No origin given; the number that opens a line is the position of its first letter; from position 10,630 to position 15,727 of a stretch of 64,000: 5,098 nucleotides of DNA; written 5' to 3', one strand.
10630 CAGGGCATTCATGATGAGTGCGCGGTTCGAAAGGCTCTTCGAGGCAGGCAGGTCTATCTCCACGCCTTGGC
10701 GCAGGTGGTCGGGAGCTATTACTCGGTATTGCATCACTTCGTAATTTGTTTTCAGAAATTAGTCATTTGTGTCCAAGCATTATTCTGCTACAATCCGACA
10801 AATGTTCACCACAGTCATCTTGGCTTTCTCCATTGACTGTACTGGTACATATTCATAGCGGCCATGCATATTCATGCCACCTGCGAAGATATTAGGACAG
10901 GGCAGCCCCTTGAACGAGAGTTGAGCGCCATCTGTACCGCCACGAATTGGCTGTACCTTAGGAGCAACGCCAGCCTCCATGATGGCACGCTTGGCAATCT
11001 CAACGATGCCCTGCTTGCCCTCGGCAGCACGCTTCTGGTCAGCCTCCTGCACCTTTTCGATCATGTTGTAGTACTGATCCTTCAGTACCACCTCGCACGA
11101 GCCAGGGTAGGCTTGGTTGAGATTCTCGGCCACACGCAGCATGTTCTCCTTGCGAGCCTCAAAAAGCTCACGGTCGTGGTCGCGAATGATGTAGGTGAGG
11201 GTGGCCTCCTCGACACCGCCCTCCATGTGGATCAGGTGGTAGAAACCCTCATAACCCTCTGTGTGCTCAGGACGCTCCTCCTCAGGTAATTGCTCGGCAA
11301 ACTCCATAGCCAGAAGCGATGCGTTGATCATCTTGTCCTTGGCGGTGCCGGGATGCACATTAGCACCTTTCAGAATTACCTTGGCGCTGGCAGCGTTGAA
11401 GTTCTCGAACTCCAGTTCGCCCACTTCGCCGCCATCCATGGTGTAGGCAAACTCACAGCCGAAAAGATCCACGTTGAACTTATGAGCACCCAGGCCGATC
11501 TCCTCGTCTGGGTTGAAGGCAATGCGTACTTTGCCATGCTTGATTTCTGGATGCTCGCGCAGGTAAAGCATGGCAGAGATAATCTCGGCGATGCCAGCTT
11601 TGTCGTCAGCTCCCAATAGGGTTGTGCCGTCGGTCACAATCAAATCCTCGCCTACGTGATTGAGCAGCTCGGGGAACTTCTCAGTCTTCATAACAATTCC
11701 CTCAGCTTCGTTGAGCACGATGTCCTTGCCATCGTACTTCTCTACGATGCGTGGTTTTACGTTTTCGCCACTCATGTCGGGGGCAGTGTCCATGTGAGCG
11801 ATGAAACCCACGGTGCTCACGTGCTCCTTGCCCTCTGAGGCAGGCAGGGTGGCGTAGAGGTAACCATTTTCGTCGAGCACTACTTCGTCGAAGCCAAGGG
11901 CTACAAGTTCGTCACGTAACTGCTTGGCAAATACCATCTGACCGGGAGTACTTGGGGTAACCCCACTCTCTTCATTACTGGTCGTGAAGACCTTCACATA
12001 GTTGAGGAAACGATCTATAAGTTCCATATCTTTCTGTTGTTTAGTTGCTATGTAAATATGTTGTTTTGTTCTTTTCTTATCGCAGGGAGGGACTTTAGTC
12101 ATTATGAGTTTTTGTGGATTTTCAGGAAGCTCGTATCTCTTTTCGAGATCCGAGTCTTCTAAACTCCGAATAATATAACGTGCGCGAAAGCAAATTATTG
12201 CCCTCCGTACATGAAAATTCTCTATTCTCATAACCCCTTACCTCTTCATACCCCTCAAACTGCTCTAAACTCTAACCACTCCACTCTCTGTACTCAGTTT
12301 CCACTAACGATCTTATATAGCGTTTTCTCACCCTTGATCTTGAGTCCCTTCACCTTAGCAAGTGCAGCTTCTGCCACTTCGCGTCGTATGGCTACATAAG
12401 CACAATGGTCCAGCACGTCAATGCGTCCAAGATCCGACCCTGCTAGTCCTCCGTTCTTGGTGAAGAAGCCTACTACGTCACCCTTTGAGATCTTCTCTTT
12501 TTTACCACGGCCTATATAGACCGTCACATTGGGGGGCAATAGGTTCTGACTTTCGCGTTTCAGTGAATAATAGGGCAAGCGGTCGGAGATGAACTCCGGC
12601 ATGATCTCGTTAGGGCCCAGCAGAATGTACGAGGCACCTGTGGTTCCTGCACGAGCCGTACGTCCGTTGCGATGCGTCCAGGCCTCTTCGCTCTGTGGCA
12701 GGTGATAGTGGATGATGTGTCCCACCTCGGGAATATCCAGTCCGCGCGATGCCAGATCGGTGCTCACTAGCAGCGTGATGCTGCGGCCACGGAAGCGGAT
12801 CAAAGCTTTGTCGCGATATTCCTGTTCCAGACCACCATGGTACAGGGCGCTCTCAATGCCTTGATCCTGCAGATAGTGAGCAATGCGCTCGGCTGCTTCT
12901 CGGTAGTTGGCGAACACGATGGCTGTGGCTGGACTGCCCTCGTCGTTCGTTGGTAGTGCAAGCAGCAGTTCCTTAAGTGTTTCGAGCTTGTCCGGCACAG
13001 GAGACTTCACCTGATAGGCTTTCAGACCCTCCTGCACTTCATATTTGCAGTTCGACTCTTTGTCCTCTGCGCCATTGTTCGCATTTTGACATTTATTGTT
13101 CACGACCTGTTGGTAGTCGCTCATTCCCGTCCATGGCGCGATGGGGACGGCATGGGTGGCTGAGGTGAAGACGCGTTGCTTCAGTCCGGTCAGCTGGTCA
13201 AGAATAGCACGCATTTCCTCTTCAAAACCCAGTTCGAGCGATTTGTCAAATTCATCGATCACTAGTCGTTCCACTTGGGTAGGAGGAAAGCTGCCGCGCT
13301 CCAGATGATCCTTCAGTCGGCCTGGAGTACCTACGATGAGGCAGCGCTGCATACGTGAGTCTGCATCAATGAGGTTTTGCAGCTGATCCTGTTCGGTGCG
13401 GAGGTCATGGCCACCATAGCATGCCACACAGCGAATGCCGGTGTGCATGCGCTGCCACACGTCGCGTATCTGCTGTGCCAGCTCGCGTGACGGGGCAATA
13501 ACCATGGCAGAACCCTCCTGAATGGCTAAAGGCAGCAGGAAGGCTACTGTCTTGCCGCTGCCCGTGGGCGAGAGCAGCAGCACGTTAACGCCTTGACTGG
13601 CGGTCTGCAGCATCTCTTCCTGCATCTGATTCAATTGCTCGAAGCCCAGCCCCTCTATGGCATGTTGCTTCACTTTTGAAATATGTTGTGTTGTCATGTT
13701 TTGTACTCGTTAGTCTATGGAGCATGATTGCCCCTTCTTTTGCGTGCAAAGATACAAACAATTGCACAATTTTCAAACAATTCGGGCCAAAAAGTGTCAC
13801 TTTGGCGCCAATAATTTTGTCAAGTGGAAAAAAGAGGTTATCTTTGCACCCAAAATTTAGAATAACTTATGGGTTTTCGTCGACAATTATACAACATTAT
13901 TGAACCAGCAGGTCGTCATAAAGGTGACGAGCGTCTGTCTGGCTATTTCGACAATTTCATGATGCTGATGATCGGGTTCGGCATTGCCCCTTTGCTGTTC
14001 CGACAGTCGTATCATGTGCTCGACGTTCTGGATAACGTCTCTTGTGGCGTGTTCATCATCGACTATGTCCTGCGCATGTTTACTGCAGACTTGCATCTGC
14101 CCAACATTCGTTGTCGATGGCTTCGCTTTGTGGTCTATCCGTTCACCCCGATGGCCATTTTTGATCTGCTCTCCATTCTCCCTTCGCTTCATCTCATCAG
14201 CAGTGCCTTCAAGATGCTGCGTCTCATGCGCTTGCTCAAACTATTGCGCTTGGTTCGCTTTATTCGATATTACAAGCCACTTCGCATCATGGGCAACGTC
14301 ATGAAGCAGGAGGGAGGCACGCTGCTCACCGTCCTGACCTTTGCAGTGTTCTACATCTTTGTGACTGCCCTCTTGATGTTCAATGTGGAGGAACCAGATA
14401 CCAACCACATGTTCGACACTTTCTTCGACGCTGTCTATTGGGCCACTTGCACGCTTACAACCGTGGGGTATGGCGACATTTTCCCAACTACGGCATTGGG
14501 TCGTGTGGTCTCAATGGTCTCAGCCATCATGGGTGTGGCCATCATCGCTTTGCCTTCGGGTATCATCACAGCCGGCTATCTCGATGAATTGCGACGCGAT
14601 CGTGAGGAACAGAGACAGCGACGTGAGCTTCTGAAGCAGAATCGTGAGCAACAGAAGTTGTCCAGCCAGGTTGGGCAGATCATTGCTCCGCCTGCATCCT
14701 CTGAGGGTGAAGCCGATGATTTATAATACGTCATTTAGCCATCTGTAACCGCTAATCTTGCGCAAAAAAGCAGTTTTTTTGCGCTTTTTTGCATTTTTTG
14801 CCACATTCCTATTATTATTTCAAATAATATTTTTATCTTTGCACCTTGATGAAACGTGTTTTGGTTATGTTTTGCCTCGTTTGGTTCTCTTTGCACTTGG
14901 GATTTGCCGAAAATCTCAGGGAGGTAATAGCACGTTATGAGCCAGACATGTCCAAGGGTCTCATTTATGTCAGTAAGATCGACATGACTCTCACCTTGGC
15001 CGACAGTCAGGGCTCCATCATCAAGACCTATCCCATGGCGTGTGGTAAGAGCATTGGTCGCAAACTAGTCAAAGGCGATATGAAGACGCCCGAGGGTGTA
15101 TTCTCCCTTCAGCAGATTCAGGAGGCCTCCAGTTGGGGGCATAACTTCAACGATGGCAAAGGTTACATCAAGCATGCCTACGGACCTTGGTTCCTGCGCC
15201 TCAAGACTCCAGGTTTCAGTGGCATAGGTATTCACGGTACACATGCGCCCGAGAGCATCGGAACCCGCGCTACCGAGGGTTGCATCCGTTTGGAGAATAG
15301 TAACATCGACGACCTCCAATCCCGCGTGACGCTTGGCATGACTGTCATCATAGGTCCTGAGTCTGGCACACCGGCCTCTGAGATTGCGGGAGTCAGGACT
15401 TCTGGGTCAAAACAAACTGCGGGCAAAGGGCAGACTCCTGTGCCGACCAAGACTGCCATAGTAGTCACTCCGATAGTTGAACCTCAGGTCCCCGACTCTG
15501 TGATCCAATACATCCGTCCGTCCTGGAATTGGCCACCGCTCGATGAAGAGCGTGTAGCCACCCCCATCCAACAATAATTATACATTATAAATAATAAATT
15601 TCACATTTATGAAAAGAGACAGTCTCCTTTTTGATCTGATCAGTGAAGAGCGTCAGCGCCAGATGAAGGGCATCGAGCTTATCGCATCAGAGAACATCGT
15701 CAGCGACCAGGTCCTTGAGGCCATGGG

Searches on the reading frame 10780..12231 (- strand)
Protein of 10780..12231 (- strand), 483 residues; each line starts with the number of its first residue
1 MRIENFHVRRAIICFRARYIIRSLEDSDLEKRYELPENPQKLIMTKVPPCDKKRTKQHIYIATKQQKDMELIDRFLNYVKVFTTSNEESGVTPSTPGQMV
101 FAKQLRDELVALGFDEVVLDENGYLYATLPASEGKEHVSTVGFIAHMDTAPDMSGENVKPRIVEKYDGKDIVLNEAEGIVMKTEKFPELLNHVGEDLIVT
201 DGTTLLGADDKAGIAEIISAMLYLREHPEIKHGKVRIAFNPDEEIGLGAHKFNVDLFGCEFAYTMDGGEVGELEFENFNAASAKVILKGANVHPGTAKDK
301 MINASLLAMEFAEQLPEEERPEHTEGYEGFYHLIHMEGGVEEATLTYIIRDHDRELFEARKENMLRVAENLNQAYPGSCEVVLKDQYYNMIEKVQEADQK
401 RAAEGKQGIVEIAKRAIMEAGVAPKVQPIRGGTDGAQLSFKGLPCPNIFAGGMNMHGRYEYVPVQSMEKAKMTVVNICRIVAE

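Call 42: search_protein_families(library=pfam, proteins=[window:10780-12231:-], max_evalue=0.00001)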
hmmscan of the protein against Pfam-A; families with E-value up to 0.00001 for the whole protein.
window:10780-12231:- (483 aa): 2 families
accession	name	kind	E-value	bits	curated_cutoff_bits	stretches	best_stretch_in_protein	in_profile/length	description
PF07687.19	M20_dimer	-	1.4e-13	51.1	21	1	276-376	2-104/107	Peptidase dimerisation domain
PF01546.33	Peptidase_M20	-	5e-11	43.3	24.6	1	208-474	34-200/206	Peptidase family M20/M25/M40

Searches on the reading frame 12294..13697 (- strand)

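Call 42: search_protein_families(library=pfam, proteins=[window:12294-13697:-], max_evalue=0.00001)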
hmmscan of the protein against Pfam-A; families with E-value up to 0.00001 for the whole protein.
window:12294-13697:- (467 aa): 4 families
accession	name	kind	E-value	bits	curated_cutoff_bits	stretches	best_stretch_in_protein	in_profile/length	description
PF00270.35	DEAD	-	2.3e-31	109.2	26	1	24-182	2-160/167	DEAD/DEAH box helicase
PF00271.37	Helicase_C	-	1.9e-26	92.9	23.5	1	237-351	2-110/110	Helicase conserved C-terminal domain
PF03880.21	DbpA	-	1.4e-19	70.4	25.6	1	392-459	1-68/72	DbpA RNA binding domain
PF04851.21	ResIII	-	1.9e-06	28.3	22.5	1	21-169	3-150/164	Type III restriction enzyme, res subunit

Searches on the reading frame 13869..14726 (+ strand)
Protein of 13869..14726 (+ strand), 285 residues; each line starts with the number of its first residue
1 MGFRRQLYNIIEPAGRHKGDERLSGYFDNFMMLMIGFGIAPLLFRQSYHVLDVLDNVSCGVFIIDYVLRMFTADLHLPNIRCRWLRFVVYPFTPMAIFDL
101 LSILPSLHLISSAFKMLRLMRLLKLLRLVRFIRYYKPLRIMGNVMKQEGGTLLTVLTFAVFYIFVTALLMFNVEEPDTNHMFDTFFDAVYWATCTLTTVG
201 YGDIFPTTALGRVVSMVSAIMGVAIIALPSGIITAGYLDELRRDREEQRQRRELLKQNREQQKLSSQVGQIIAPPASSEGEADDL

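Call 42: search_protein_families(library=pfam, proteins=[window:13869-14726:+], max_evalue=0.00001)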
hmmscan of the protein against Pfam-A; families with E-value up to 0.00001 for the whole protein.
window:13869-14726:+ (285 aa): 2 families
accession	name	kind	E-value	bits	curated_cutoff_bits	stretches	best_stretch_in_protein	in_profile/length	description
PF00520.37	Ion_trans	-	6.4e-30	104.6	25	1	26-237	3-233/241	Ion transport protein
PF07885.22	Ion_trans_2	-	2.1e-15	56.8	22.5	1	152-229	3-69/79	Ion channel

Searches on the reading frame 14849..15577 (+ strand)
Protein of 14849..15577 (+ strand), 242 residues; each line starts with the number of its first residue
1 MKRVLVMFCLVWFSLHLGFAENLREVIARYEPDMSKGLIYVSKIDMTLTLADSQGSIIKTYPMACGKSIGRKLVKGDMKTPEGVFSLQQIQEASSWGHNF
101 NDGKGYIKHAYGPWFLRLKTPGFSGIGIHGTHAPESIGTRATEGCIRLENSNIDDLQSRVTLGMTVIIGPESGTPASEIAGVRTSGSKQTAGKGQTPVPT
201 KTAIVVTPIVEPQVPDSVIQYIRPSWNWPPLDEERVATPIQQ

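Call 42: search_protein_families(library=pfam, proteins=[window:14849-15577:+], max_evalue=0.00001)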
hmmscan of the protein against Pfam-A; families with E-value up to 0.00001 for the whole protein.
window:14849-15577:+ (242 aa): 1 family
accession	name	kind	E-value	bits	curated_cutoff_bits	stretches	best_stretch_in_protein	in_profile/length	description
PF03734.19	YkuD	-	4.2e-18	66.8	23.4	1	38-168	3-146/146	L,D-transpeptidase catalytic domain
